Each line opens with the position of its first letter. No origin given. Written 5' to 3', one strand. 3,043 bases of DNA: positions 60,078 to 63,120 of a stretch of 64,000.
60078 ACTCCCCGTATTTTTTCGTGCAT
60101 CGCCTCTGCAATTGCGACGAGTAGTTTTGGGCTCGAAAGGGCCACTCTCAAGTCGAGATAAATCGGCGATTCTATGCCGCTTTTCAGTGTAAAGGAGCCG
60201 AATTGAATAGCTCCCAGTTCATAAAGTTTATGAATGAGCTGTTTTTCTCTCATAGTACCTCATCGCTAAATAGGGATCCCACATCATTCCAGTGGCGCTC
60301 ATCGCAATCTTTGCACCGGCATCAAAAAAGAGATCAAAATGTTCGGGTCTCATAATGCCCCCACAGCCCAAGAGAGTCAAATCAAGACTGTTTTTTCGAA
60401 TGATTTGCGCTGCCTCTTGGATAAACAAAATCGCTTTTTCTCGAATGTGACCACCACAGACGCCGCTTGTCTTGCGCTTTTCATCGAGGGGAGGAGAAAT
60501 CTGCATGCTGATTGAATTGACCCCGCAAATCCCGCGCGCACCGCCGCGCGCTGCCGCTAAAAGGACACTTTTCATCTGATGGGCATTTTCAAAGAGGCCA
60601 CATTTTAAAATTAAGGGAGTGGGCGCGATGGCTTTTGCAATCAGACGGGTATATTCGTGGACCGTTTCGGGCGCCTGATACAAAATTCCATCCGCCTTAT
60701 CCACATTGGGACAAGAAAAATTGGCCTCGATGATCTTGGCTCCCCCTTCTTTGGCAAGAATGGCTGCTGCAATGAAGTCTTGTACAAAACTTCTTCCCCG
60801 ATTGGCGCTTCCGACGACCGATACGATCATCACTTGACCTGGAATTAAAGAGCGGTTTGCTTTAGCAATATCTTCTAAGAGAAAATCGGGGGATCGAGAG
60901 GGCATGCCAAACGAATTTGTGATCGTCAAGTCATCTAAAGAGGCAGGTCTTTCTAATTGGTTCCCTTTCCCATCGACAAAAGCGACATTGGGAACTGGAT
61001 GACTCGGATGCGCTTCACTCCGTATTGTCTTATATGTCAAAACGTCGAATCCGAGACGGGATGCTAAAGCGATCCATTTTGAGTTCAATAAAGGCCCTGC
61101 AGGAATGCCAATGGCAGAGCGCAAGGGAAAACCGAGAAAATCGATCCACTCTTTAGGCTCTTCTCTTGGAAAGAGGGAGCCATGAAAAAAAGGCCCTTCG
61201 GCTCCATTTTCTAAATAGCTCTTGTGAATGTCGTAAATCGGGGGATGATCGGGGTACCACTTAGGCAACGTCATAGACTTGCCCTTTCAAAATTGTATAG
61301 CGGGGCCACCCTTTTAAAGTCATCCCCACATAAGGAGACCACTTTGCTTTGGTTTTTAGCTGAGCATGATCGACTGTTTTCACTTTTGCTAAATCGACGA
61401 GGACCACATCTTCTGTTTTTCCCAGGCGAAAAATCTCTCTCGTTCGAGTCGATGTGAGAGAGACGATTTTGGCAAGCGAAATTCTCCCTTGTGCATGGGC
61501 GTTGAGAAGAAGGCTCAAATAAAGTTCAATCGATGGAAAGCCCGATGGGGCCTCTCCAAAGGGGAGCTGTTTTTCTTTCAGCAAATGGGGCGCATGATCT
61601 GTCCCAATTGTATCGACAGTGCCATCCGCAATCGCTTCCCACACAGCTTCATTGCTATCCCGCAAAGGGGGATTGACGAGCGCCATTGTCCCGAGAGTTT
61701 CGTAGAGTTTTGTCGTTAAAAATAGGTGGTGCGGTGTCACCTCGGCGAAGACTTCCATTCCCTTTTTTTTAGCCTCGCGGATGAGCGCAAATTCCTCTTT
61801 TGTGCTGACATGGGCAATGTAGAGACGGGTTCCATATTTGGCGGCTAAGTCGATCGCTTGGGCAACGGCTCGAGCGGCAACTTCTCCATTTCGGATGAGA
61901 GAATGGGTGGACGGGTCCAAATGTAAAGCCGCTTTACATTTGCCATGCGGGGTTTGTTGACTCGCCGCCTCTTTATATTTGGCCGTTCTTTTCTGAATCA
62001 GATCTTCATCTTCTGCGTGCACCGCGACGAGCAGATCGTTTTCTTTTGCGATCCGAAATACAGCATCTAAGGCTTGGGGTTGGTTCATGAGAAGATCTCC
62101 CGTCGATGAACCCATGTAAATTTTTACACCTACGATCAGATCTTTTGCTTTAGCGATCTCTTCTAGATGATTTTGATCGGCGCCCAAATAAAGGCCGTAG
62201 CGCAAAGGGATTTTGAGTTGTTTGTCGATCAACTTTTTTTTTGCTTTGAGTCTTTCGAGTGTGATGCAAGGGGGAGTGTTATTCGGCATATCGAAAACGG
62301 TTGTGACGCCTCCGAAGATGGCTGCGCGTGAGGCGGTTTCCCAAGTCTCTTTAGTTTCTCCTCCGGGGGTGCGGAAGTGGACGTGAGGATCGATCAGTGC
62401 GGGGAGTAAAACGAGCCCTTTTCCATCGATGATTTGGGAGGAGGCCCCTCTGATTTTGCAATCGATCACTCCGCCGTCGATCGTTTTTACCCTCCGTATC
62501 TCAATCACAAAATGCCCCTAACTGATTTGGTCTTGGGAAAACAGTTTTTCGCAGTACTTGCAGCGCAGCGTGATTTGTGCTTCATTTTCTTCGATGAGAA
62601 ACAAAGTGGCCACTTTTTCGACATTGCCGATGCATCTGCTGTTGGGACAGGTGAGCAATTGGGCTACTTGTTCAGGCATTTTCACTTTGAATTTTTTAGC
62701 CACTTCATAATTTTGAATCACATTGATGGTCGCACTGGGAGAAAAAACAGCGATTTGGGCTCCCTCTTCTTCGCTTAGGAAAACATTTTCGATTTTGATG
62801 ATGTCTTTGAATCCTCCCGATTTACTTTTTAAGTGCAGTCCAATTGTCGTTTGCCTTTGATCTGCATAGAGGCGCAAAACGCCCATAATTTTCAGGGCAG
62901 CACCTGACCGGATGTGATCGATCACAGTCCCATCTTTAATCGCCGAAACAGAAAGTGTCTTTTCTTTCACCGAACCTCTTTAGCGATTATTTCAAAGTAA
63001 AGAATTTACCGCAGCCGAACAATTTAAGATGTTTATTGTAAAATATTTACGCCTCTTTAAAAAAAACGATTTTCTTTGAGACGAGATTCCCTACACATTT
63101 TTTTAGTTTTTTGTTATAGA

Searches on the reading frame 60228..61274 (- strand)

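Call 97: search_protein_families(library=pfam, proteins=[window:60228-61274:-], max_evalue=0.00001)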
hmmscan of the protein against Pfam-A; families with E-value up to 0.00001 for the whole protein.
window:60228-61274:- (348 aa): 1 family
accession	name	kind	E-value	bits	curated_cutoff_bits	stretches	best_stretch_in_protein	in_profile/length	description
PF01180.27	DHO_dh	-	2.9e-12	46.8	27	1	54-332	14-274/291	Dihydroorotate dehydrogenase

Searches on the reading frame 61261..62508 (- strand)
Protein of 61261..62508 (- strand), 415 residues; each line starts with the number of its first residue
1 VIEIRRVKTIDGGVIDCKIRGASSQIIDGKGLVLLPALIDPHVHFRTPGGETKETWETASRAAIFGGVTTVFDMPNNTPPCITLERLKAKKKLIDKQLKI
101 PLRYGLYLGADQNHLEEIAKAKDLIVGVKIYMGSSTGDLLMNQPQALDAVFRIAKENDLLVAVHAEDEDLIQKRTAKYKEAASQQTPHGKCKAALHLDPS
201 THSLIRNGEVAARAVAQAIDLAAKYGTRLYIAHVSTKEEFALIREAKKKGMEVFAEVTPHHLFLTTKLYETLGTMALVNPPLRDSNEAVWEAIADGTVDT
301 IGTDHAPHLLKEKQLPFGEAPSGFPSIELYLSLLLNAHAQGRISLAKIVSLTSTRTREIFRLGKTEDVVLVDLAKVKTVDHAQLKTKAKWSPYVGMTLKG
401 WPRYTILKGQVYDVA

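Call 23: search_solved_structures(query=window:61261-62508:-, show_alignments=3)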
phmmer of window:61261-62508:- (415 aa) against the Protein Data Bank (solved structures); distinct sequences matched with E-value up to 0.001: 81 (the best 60 are shown).
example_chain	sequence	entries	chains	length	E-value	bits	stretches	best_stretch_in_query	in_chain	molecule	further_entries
2gwn_A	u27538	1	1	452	6.6e-62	213.1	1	20-409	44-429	dihydroorotase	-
7uof_A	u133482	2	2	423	1.1e-53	186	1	23-413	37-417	Dihydroorotase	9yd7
6hfe_A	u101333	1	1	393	6.1e-50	173.7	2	214-411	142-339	CAD protein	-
6hfp_A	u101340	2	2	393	1.6e-49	172.3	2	214-411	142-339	CAD protein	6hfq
6hfh_A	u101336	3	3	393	2.8e-49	171.5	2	213-411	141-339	CAD protein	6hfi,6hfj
4c6o_A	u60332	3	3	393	3.8e-49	171.1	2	213-411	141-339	CAD PROTEIN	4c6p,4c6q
6hfk_A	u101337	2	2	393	3.9e-49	171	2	213-411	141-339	CAD protein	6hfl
4by3_A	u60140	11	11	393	5.1e-49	170.7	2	213-411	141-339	DIHYDROOROTASE | CAD PROTEIN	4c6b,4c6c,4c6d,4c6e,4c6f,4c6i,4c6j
6hff_A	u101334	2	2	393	5.1e-49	170.7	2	213-411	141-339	CAD protein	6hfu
6hg3_A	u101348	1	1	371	5.2e-49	170.6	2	214-411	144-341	CAD protein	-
8gvz_A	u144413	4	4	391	5.5e-49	170.5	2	213-411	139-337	CAD protein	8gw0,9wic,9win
6hg2_A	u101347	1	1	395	6.8e-49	170.2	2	214-411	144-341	CAD protein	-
8pbq_A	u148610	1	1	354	7.8e-49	170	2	213-411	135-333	CAD protein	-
9fs1_A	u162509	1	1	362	8.1e-49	170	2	214-411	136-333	Multifunctional protein CAD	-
8pbp_A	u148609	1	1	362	8.5e-49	169.9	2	213-411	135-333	CAD protein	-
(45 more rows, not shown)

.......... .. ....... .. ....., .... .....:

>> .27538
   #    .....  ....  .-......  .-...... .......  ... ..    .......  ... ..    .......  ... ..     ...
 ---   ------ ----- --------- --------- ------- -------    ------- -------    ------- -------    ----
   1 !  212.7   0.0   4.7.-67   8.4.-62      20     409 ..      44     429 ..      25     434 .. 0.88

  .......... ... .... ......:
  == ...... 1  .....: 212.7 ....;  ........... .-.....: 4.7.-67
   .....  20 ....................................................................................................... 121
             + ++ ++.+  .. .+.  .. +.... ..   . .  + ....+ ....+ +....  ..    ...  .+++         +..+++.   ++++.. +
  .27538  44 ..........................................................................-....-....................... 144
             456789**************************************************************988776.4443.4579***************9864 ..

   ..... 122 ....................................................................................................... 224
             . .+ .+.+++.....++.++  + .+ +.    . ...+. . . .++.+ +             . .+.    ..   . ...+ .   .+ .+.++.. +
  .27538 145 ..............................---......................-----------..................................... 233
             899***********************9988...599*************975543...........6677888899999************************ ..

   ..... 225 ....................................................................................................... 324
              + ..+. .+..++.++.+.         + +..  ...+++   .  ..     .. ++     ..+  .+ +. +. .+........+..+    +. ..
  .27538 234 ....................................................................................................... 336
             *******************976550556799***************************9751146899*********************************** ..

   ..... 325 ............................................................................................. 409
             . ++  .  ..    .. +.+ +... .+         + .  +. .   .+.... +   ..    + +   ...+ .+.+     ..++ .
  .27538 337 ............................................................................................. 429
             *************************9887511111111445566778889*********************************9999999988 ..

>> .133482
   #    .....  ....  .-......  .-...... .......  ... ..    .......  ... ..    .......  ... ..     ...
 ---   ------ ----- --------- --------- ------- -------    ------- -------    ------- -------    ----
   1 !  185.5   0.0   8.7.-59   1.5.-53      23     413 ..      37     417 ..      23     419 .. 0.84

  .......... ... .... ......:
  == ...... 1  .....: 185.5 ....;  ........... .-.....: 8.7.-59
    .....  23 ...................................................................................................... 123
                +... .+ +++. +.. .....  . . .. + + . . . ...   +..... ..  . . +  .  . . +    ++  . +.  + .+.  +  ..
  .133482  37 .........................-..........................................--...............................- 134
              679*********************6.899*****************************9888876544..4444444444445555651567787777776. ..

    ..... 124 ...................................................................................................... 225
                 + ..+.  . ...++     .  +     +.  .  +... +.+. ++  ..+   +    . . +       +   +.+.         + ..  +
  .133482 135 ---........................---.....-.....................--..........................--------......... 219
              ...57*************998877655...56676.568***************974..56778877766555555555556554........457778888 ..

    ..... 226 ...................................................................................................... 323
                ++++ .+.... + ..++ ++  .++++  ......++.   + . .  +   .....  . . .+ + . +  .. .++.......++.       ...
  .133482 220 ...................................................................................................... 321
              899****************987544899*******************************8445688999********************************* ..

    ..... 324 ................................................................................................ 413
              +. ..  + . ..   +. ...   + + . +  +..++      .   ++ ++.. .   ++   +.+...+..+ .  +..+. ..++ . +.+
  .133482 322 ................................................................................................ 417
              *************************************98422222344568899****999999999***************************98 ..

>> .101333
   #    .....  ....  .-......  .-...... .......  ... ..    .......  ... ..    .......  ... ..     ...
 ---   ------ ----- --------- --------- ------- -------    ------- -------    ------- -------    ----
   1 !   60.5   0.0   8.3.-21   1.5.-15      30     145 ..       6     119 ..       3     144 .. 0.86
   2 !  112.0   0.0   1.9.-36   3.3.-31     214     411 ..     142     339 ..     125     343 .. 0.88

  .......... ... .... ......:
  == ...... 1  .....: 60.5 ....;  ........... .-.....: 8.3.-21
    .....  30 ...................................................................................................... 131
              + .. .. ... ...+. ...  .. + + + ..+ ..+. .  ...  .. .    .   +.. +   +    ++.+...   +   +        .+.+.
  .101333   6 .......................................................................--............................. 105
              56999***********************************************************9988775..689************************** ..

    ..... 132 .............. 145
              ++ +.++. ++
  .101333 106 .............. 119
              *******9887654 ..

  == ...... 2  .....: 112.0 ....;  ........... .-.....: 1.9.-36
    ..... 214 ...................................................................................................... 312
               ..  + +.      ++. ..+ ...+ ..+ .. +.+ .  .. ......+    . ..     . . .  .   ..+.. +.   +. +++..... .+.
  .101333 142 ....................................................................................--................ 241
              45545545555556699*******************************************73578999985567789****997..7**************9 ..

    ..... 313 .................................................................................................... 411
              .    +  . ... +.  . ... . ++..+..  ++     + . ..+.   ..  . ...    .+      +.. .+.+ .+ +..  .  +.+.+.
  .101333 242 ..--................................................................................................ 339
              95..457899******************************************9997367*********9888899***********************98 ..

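Call 68: find_homologous_proteins(query=window:61264-62508:-, max_evalue=1e-30)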
Query window:61264-62508:- (415 aa): 5049 proteins with E <= 1e-30 among 8000 candidates; the best 120 are listed.
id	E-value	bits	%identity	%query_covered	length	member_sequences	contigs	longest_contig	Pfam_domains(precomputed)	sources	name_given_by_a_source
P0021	4.9e-252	854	95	100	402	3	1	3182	PF07969.18,PF12890.14,PF01979.27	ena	-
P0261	1.8e-231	786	88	100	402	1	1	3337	PF07969.18,PF12890.14,PF01979.27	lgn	-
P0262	2.0e-188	645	73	100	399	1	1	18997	PF12890.14,PF01979.27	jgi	jgi:dihydroorotase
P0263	2.7e-188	644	73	100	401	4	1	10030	PF12890.14,PF01979.27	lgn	-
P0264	7.2e-186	636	71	100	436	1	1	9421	PF12890.14,PF01979.27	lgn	-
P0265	8.7e-186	636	71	100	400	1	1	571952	PF12890.14,PF01979.27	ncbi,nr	ncbi:MAG: dihydroorotase [Parachlamydiales bacterium]|nr:dihydroorotase [Parachlamydiales bacterium]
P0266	1.4e-185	635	71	100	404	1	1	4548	PF12890.14,PF01979.27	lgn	-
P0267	6.4e-185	633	70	100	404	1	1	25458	PF07969.18,PF12890.14,PF01979.27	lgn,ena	-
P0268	1.3e-184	632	70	100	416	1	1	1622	PF12890.14,PF01979.27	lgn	-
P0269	4.3e-183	627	70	100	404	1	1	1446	PF07969.18,PF12890.14,PF01979.27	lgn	-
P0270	4.9e-183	627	71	100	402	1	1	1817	PF12890.14,PF01979.27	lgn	-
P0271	5.6e-183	627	71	100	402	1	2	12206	PF12890.14,PF01979.27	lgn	-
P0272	1.3e-182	625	69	100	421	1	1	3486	PF12890.14,PF01979.27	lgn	-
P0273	5.5e-182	623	70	100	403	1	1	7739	PF07969.18,PF12890.14,PF01979.27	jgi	jgi:dihydroorotase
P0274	5.7e-182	623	69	100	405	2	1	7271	PF12890.14,PF01979.27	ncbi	-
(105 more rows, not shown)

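Call 97: search_protein_families(library=pfam, proteins=[window:61261-62508:-], max_evalue=0.00001)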
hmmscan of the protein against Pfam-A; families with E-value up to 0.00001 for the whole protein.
window:61261-62508:- (415 aa): 2 families
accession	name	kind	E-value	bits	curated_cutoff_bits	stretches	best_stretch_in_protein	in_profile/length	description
PF01979.26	Amidohydro_1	-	1.5e-20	74.2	25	1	33-411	1-344/345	Amidohydrolase family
PF07969.17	Amidohydro_3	-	2.3e-07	31.1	29.7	0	25-72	1-48/472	Amidohydrolase family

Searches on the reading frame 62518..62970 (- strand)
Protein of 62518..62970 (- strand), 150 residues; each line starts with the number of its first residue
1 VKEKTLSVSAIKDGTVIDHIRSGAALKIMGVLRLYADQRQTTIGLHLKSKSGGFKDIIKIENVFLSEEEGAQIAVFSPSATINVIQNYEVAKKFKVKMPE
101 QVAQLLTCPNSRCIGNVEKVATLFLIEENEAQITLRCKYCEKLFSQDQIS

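Call 97: search_protein_families(library=pfam, proteins=[window:62518-62970:-], max_evalue=0.00001)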
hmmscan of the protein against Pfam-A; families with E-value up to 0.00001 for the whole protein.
window:62518-62970:- (150 aa): 2 families
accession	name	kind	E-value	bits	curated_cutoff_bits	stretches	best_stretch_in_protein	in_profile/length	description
PF01948.23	PyrI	-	3.4e-29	101.3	25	1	6-97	1-93/93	Aspartate carbamoyltransferase regulatory chain, allosteric domain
PF02748.20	PyrI_C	-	4.4e-15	55.7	23.4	1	102-149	2-48/48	Aspartate carbamoyltransferase regulatory chain, metal binding domain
